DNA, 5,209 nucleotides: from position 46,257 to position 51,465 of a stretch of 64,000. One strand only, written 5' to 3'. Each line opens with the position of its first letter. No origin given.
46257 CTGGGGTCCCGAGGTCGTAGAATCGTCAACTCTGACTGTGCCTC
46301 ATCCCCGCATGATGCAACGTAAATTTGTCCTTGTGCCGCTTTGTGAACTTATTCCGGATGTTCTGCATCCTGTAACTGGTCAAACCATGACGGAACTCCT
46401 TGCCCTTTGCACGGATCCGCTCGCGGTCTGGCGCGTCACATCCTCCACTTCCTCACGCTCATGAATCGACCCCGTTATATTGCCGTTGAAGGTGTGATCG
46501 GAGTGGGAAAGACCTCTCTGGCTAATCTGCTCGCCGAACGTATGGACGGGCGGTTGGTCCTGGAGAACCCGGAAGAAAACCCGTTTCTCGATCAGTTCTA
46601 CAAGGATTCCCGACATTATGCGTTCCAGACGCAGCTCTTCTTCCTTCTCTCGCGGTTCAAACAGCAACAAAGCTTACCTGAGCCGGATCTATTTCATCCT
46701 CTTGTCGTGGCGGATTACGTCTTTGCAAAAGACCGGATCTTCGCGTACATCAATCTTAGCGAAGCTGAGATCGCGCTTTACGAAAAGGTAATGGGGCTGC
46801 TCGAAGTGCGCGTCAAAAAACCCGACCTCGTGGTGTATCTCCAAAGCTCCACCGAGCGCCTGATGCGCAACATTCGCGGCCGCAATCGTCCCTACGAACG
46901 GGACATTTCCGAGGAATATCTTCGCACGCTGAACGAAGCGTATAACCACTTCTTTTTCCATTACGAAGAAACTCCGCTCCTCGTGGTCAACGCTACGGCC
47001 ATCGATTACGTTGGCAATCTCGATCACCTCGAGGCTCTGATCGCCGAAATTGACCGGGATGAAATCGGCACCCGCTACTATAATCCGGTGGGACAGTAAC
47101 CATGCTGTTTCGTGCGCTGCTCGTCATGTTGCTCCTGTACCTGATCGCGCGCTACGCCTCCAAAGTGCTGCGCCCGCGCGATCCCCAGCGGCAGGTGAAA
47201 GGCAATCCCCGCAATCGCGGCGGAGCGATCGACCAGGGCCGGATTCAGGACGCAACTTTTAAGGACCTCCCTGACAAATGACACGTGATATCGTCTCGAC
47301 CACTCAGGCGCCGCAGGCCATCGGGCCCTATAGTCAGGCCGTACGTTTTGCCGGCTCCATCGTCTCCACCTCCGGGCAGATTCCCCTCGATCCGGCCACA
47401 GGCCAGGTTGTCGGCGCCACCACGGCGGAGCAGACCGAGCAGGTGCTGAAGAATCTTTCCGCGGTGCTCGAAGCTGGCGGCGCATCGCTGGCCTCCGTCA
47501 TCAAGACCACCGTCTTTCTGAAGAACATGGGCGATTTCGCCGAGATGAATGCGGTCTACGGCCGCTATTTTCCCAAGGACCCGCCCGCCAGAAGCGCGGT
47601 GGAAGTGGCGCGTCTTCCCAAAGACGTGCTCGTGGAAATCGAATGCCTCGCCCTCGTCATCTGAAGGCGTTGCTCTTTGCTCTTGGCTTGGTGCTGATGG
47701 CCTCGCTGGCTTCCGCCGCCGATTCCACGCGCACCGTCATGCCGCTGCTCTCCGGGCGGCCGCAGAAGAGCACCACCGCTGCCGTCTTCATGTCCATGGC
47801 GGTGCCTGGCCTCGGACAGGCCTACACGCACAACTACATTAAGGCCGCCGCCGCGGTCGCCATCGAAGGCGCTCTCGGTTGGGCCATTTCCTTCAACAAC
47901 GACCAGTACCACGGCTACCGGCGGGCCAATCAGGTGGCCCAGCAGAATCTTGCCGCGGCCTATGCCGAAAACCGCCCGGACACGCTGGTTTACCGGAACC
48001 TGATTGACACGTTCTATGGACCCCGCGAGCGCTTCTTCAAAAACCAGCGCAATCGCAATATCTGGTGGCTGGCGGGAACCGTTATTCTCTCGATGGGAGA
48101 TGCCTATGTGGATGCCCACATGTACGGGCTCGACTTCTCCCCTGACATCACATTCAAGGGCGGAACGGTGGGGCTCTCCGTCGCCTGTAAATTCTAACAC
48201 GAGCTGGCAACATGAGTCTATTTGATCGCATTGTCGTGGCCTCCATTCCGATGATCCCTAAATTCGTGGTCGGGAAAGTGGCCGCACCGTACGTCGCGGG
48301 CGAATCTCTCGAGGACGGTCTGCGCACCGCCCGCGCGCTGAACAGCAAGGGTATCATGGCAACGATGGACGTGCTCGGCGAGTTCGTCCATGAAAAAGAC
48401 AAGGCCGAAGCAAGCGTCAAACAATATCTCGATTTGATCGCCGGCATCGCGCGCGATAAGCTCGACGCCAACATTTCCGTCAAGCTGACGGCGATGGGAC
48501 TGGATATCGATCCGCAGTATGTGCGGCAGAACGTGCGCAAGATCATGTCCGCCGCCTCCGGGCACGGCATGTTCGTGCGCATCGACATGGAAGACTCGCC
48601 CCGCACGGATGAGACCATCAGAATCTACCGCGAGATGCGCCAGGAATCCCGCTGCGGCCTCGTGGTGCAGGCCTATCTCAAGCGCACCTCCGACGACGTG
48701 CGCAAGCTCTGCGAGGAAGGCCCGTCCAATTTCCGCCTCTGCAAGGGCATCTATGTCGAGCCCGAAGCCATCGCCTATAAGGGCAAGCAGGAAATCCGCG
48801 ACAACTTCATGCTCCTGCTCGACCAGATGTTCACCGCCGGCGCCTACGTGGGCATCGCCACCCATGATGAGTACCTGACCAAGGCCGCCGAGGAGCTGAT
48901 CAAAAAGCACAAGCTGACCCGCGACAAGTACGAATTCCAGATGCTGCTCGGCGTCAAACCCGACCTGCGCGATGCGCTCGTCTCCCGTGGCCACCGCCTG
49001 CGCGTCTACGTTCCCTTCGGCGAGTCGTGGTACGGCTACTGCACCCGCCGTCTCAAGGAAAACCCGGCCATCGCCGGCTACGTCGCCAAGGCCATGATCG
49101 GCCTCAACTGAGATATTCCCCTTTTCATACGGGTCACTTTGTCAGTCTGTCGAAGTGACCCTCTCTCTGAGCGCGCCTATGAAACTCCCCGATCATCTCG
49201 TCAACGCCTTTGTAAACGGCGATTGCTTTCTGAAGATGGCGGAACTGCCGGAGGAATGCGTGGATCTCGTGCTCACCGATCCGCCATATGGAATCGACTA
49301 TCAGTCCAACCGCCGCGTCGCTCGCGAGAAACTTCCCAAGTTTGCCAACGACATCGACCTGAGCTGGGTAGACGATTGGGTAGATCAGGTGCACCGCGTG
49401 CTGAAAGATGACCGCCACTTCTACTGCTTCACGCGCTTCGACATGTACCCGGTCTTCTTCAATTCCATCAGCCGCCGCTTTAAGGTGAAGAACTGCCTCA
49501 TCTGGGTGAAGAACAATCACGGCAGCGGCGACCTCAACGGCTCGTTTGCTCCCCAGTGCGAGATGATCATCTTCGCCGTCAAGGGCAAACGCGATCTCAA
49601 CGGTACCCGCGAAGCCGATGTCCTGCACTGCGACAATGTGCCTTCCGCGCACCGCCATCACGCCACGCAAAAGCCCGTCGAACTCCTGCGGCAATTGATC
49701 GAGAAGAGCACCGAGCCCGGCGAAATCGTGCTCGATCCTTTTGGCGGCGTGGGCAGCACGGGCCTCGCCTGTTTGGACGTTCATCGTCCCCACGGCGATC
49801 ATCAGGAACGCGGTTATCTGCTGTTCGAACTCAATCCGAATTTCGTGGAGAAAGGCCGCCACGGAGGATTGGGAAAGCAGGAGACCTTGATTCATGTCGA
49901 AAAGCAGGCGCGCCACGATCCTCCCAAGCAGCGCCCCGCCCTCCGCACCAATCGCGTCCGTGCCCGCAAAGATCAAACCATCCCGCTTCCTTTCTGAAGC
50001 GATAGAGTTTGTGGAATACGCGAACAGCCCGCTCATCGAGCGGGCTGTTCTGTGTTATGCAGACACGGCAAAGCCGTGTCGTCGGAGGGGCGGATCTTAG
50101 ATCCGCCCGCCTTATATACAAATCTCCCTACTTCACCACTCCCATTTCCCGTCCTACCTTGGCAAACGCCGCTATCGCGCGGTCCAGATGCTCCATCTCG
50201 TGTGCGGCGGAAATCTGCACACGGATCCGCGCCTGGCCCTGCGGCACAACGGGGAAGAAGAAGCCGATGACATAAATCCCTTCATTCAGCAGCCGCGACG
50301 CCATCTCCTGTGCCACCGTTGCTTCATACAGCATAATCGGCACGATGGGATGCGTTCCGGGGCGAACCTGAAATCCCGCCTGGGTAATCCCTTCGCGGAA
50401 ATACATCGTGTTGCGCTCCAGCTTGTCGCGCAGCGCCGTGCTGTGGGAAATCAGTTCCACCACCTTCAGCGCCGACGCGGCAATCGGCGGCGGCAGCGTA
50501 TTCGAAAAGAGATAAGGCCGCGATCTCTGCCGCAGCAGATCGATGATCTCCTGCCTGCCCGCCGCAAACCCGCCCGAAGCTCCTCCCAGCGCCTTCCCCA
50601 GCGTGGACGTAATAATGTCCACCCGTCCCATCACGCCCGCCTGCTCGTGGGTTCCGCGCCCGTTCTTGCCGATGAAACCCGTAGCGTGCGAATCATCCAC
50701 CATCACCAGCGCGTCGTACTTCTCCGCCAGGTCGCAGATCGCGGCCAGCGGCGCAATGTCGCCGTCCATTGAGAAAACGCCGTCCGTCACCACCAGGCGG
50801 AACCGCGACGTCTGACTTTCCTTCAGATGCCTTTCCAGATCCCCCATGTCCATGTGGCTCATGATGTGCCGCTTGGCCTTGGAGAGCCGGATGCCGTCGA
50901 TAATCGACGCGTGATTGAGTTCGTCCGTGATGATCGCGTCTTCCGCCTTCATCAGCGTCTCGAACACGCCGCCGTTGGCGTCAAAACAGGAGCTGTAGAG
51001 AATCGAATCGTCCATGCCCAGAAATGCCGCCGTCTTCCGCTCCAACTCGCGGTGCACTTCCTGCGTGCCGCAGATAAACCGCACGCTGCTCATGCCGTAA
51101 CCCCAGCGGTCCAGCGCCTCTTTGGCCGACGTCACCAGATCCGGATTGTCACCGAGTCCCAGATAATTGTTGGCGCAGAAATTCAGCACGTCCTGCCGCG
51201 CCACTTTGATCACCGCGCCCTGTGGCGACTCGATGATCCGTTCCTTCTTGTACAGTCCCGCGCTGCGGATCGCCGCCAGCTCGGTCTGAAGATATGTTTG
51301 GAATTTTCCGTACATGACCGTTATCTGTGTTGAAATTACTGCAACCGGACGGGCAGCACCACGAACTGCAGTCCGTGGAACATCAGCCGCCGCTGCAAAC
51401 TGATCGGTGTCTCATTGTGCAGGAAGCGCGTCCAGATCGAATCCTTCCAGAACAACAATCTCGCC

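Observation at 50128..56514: Threonine-catabolic operon tdh / APC permease x2 / kbl with duplicated transporters inserted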

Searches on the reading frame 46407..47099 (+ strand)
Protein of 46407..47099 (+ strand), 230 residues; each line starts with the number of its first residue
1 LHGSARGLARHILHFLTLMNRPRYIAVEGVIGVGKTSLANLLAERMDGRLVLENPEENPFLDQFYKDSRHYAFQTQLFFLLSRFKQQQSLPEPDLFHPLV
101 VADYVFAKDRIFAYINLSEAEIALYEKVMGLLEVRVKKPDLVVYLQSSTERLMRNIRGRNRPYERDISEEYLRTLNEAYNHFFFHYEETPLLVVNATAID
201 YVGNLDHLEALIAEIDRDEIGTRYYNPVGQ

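Call 71: search_protein_families(library=pfam, proteins=[window:46407-47099:+], max_evalue=0.001)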
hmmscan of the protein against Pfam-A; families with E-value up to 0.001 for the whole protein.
window:46407-47099:+ (230 aa): 3 families
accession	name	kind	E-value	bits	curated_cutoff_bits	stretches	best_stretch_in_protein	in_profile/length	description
PF01712.25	dNK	-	2.3e-37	129.2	27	1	25-216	1-199/203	Deoxynucleoside kinase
PF02223.23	Thymidylate_kin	-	5.8e-07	29.8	27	1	27-196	1-174/185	Thymidylate kinase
PF13238.12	AAA_18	-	3.5e-05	24.7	29.4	1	25-162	1-114/128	AAA domain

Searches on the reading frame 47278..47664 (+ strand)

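Call 71: search_protein_families(library=pfam, proteins=[window:47278-47664:+], max_evalue=0.001)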
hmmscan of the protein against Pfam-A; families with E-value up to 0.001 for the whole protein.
window:47278-47664:+ (128 aa): 1 family
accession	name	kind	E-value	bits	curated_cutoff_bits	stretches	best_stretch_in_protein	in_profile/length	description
PF01042.26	Ribonuc_L-PSP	-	7e-44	149.1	27.3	1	8-126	1-120/121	Endoribonuclease L-PSP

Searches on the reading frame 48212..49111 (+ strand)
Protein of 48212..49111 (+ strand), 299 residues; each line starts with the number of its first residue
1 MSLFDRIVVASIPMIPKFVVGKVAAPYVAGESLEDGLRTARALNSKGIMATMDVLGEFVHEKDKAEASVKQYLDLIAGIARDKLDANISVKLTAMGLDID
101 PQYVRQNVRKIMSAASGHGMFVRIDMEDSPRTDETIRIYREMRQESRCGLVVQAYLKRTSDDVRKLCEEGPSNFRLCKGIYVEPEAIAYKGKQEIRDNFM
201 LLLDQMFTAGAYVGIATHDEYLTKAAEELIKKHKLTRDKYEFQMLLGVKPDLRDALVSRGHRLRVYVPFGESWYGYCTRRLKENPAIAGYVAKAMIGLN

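Call 3: search_protein_families(library=pfam, proteins=[window:48212-49111:+])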
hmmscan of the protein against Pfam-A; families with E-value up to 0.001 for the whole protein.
window:48212-49111:+ (299 aa): 1 family
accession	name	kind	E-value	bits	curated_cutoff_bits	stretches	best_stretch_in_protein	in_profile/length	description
PF01619.24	Pro_dh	-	4.1e-36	125.4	27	1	37-291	2-276/278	Proline dehydrogenase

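Call 4: search_protein_families(library=ncbifam, proteins=[window:48212-49111:+])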
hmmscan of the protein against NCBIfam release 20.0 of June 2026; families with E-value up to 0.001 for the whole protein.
window:48212-49111:+ (299 aa): 3 families
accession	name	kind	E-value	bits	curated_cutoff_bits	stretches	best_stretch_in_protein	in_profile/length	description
NF045947.1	ProDh_Thermus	equivalog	3.4e-71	239.9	500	1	9-296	14-305/307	proline dehydrogenase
NF008869.0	PRK11904.1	equivalog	1e-18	66.6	747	1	23-294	176-483/1042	bifunctional proline dehydrogenase/L-glutamate gamma-semialdehyde dehydrogenase PutA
NF008772.0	PRK11809.1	equivalog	6e-07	27.4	1750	1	26-293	258-569/1318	trifunctional transcriptional regulator/proline dehydrogenase/L-glutamate gamma-semialdehyde dehydrogenase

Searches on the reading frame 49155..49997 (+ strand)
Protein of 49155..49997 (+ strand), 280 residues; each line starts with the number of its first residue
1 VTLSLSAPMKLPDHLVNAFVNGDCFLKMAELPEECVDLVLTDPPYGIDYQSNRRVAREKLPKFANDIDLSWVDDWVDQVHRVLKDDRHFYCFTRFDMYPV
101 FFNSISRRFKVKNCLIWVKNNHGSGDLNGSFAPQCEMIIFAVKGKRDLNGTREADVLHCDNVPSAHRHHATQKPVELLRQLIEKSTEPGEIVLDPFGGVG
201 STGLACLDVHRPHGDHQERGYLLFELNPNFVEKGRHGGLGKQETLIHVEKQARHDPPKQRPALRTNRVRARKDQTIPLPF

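Call 42: search_protein_families(library=pfam, proteins=[window:49155-49997:+], max_evalue=5)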
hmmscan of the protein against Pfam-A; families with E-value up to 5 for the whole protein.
window:49155-49997:+ (280 aa): 3 families
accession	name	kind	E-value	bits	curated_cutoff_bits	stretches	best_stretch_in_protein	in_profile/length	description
PF01555.25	N6_N4_Mtase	-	2.2e-30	106.7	26.7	1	36-232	1-217/221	DNA methylase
PF01170.24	UPF0020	-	0.00071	19.8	22.3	1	28-55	112-141/197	RMKL-like, methyltransferase domain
PF02384.22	N6_Mtase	-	0.26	11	20.4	1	21-60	111-150/311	N-6 DNA Methylase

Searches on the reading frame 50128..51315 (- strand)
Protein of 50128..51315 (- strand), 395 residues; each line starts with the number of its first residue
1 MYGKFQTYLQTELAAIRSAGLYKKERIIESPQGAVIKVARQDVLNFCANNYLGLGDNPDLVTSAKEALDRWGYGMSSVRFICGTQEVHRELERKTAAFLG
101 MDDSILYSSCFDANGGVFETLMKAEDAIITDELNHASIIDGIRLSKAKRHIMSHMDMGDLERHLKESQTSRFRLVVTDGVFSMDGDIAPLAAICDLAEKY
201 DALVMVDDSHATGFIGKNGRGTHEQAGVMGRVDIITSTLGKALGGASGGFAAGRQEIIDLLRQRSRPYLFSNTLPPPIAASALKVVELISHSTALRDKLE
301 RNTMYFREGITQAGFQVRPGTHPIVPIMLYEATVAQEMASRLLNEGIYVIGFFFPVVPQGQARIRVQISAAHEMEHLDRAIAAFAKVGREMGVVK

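Call 3: search_protein_families(library=pfam, proteins=[window:50128-51315:-])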
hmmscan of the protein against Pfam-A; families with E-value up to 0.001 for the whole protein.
window:50128-51315:- (395 aa): 4 families
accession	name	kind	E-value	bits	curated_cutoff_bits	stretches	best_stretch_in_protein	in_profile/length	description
PF00155.27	Aminotran_1_2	-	4.8e-66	223.8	19.7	1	42-383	2-360/361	Aminotransferase class I and II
PF00266.25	Aminotran_5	-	4.4e-06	26.3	21.5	1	86-211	43-179/371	Aminotransferase class-V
PF01212.27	Beta_elim_lyase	-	6.6e-05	22.8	27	1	85-321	31-241/288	Beta-eliminating lyase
PF01053.26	Cys_Met_Meta_PP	-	0.0007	18.7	27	1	88-215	54-181/381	Cys/Met metabolism PLP-dependent enzyme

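Call 4: search_protein_families(library=ncbifam, proteins=[window:50128-51315:-])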
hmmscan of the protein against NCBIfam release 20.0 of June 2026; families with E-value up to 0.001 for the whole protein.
window:50128-51315:- (395 aa): 19 families
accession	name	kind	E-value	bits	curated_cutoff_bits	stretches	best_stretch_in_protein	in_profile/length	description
NF005394.0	PRK06939.1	equivalog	4.3e-193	641.4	460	1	1-394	1-397/397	glycine C-acetyltransferase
TIGR01822.1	2am3keto_CoA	equivalog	3.8e-192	638.5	493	1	6-394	2-393/393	glycine C-acetyltransferase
TIGR01825.1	gly_Cac_T_rel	subfamily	4.2e-137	456.9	535.4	1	9-394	1-385/385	BioF/Kbl family PLP-dependent acyltransferase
TIGR00858.1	bioF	equivalog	2.1e-113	378.8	426.45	1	22-384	2-364/365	8-amino-7-oxononanoate synthase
NF047600.1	SerpalmtaseCFB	equivalog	1.3e-101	340.1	640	1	12-392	14-393/395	serine palmitoyltransferase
NF047599.1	SerpalmtaseBetaP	equivalog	8.6e-92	307.8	500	1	28-392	32-394/394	serine palmitoyltransferase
TIGR01821.1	5aminolev_synth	equivalog_domain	2.1e-89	300.2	338.55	1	5-392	3-398/402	5-aminolevulinate synthase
NF047603.1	SerpalmtaseAlphaP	equivalog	3.1e-75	253.3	670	1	28-394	34-399/399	serine palmitoyltransferase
NF005526.0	PRK07179.1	equivalog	1.8e-58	198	428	1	37-388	50-396/407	alpha-hydroxyketone-type quorum-sensing autoinducer synthase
NF005697.0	PRK07505.1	subfamily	9.1e-46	156.3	342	1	36-389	43-400/405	hypothetical protein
NF004608.1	PRK05937.1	equivalog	6.1e-31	107.5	399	1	44-381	5-339/366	8-amino-7-oxononanoate synthase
NF000586.1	PRK00011.1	subfamily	4.1e-11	42.3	335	1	109-319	86-299/404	serine hydroxymethyltransferase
NF010094.0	PRK13580.1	equivalog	8.8e-06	24.6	735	1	190-318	239-365/496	glycine hydroxymethyltransferase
TIGR03576.1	pyridox_MJ0158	hypoth_equivalog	2.1e-05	23.8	304.45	1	169-311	134-271/346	TIGR03576 family pyridoxal phosphate-dependent enzyme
TIGR01328.1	met_gam_lyase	equivalog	5.3e-05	22.3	549.7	1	89-263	62-230/391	methionine gamma-lyase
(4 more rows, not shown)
